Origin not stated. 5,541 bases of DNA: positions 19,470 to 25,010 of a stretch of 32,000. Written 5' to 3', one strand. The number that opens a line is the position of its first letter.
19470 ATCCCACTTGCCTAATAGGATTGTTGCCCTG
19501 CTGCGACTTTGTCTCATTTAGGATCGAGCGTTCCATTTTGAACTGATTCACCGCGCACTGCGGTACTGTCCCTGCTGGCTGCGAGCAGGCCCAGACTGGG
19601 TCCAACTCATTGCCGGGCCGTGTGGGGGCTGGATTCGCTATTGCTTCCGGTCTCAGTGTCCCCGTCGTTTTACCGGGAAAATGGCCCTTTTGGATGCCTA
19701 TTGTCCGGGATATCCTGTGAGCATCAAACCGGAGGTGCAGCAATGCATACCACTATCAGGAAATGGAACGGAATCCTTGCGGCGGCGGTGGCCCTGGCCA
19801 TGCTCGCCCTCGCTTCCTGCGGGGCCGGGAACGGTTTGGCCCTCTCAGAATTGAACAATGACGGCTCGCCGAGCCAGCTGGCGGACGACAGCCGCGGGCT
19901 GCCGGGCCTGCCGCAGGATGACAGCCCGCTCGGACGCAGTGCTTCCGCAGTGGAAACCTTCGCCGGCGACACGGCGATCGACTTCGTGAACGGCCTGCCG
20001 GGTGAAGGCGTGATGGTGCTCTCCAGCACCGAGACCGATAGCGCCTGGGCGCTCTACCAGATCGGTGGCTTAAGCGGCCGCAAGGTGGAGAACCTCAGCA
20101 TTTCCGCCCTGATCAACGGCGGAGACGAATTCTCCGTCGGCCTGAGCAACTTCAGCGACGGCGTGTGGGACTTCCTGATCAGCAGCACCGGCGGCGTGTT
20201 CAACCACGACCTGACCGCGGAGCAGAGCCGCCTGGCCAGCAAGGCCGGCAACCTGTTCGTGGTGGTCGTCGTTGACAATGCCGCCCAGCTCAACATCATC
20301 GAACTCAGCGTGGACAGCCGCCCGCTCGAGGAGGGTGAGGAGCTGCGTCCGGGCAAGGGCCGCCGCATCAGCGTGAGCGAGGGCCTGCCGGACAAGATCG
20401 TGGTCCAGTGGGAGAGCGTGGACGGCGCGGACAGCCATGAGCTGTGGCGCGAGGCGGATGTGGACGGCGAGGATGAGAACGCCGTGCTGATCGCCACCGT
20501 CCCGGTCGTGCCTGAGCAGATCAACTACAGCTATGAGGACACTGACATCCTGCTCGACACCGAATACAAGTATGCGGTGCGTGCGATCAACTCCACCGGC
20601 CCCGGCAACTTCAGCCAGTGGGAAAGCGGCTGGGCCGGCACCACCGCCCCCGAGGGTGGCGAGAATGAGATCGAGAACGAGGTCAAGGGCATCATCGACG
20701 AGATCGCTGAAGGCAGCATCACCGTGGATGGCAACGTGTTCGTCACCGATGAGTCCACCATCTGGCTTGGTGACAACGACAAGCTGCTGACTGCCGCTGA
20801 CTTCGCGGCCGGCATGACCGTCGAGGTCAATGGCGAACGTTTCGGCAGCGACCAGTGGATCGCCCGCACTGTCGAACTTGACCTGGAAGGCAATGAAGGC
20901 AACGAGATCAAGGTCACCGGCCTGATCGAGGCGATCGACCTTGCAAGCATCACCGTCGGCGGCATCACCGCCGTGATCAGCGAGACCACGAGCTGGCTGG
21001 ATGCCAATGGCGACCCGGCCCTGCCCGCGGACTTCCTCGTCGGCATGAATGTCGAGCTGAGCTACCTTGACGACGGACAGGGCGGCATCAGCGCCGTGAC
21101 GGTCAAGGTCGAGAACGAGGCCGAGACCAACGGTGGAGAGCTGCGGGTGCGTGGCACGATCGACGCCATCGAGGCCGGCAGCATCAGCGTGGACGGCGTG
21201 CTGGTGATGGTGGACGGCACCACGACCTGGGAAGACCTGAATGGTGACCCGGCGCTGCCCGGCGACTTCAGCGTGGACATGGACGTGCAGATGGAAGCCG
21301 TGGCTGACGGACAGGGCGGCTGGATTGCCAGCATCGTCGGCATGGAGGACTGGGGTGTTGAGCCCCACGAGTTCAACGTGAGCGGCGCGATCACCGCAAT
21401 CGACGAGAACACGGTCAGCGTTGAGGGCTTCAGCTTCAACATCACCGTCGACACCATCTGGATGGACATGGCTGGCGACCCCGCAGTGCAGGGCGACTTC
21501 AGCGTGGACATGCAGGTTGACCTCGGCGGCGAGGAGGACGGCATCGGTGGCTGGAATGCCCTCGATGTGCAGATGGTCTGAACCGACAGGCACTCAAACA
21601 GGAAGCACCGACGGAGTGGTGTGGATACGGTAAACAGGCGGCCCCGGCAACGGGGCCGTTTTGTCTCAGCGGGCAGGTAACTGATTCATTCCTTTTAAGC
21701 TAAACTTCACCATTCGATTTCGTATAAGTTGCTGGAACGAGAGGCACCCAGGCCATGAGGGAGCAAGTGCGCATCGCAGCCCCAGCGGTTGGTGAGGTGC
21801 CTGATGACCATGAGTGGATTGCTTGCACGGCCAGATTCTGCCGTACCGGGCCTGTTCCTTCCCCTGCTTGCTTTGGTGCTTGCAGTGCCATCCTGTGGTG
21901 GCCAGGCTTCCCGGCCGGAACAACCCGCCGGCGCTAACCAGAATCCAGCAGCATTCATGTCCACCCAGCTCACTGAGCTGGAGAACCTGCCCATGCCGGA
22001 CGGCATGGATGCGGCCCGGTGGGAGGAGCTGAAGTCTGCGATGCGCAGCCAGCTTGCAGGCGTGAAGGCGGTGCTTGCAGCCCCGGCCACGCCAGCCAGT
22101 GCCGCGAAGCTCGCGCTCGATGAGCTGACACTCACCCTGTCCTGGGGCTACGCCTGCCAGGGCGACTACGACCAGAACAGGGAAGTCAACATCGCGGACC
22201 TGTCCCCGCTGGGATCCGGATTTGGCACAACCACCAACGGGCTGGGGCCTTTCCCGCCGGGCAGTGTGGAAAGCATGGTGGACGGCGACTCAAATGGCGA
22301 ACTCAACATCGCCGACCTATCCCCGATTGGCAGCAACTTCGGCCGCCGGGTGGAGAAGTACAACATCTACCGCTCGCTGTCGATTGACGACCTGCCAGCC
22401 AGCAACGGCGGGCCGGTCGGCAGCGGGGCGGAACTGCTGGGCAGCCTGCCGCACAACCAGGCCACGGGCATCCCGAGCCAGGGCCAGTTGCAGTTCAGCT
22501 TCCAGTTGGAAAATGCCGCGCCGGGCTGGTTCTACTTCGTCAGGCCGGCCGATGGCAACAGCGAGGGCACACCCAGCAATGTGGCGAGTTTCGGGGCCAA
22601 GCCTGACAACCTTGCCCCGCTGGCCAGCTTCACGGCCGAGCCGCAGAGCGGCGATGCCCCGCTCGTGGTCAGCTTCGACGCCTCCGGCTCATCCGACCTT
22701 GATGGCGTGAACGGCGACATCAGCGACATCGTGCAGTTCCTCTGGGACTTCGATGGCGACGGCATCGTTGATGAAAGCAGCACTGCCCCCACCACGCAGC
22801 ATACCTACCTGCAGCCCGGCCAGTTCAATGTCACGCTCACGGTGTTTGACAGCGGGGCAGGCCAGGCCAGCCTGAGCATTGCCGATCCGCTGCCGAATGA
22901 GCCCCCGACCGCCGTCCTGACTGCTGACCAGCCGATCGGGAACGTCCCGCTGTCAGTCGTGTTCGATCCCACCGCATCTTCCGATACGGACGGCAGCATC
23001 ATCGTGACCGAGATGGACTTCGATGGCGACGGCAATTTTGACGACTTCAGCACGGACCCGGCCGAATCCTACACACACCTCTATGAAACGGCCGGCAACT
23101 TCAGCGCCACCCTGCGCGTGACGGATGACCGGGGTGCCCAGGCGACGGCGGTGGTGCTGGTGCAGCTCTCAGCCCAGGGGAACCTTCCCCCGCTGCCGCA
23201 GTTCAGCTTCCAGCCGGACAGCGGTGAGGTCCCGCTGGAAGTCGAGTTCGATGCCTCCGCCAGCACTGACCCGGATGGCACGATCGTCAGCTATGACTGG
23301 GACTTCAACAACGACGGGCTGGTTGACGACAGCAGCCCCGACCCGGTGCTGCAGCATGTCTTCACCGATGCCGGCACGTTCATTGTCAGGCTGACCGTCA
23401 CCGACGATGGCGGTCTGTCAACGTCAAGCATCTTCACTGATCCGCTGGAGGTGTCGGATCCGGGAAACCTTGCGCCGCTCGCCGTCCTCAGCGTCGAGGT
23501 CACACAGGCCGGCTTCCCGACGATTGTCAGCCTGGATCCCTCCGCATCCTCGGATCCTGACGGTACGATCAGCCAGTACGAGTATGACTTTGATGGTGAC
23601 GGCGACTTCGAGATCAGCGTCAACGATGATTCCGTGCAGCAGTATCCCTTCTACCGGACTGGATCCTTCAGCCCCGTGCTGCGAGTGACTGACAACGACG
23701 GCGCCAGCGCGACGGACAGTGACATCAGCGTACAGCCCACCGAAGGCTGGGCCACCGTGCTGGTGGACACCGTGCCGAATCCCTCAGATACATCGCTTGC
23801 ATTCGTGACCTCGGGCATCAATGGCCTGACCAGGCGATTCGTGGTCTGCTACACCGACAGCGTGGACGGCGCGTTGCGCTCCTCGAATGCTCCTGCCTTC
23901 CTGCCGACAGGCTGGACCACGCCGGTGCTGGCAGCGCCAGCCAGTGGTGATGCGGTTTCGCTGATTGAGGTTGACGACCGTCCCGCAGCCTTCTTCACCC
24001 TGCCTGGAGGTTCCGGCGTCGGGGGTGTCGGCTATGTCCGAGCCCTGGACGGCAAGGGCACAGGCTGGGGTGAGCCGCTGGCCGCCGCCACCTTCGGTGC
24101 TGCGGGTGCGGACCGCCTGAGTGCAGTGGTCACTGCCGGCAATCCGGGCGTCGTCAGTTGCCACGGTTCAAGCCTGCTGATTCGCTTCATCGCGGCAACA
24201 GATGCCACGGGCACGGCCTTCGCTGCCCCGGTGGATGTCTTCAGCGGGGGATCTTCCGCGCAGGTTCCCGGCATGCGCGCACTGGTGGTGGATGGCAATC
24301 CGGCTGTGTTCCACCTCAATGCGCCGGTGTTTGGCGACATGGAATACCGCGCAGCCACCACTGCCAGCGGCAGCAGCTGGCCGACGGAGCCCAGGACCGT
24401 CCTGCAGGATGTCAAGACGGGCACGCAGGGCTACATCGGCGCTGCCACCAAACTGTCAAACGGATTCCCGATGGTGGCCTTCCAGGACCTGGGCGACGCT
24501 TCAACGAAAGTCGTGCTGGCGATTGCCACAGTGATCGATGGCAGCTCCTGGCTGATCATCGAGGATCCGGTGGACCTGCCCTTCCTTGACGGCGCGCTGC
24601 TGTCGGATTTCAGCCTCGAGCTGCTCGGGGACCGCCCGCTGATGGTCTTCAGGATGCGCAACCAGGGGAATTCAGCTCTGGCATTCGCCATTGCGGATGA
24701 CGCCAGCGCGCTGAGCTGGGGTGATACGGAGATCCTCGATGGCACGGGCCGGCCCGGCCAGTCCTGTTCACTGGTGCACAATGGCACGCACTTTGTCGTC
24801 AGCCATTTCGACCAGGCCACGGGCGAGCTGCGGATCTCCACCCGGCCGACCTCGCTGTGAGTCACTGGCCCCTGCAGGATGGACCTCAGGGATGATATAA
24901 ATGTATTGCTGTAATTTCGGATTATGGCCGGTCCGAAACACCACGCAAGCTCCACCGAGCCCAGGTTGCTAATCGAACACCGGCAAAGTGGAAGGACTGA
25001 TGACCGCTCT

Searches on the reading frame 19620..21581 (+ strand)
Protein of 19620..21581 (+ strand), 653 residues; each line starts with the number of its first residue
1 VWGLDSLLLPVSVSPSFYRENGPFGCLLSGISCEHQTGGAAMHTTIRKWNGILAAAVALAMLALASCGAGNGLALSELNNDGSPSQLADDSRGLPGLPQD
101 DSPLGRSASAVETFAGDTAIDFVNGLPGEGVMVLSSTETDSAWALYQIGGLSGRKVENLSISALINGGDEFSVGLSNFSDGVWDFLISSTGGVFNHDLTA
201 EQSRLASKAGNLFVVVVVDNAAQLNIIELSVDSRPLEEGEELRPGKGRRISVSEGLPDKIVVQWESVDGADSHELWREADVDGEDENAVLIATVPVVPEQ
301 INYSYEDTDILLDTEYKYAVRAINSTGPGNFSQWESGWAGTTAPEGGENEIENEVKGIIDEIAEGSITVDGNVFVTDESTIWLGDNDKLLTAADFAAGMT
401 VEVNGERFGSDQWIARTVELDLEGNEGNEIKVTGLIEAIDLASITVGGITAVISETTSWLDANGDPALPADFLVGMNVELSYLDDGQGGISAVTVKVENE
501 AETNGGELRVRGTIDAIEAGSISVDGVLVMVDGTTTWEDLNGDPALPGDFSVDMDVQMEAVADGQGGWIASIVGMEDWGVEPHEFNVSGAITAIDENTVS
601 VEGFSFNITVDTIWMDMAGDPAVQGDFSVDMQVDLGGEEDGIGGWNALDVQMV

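Call 18: search_protein_families(library=pfam, proteins=[window:19620-21581:+], max_evalue=0.001)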
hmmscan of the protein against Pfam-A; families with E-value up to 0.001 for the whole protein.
window:19620-21581:+ (653 aa): 1 family
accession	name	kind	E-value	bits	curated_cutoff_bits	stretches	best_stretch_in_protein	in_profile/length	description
PF18914.6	DUF5666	-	2e-25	89.3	27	3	356-419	1-60/60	Domain of unknown function (DUF5666)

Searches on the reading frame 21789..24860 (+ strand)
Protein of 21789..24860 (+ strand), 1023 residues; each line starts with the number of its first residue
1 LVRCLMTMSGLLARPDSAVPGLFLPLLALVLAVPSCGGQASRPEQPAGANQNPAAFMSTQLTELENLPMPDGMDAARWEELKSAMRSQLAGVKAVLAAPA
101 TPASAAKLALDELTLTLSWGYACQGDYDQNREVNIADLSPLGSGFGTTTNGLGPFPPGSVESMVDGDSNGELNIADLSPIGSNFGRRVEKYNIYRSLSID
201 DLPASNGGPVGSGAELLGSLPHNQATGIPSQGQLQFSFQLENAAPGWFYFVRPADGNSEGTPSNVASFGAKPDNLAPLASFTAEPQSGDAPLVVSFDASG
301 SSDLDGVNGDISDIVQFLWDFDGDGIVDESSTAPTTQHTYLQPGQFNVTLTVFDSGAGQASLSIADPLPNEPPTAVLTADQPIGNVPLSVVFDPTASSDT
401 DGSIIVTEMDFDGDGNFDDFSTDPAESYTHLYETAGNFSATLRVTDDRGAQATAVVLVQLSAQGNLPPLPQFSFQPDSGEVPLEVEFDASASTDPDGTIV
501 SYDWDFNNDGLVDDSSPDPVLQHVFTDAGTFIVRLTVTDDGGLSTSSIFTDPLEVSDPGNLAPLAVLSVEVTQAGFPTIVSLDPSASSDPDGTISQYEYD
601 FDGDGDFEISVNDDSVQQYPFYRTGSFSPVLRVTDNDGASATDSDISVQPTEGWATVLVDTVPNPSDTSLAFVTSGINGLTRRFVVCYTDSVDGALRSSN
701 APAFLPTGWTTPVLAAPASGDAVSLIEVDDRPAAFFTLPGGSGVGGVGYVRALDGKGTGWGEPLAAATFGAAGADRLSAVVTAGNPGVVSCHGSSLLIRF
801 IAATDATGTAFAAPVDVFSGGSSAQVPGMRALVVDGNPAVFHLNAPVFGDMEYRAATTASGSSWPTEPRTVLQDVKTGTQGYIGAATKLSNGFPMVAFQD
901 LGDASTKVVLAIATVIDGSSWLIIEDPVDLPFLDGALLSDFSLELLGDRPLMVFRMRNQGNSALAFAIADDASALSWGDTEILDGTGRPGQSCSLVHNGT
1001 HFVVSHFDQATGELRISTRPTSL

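Call 19: search_protein_families(library=pfam, proteins=[window:21789-24860:+], max_evalue=0.001)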
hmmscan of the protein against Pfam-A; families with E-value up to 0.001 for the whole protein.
window:21789-24860:+ (1023 aa): 3 families
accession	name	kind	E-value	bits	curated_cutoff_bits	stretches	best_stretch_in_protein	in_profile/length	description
PF18911.6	PKD_4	-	2.1e-48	162.7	27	4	468-547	4-78/85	PKD domain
PF00801.26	PKD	-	1.5e-34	118.3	23.5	3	476-550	8-78/80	PKD domain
PF22352.2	K319L-like_PKD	-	2.7e-16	59.8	27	1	484-546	13-77/84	K319L-like, PKD domain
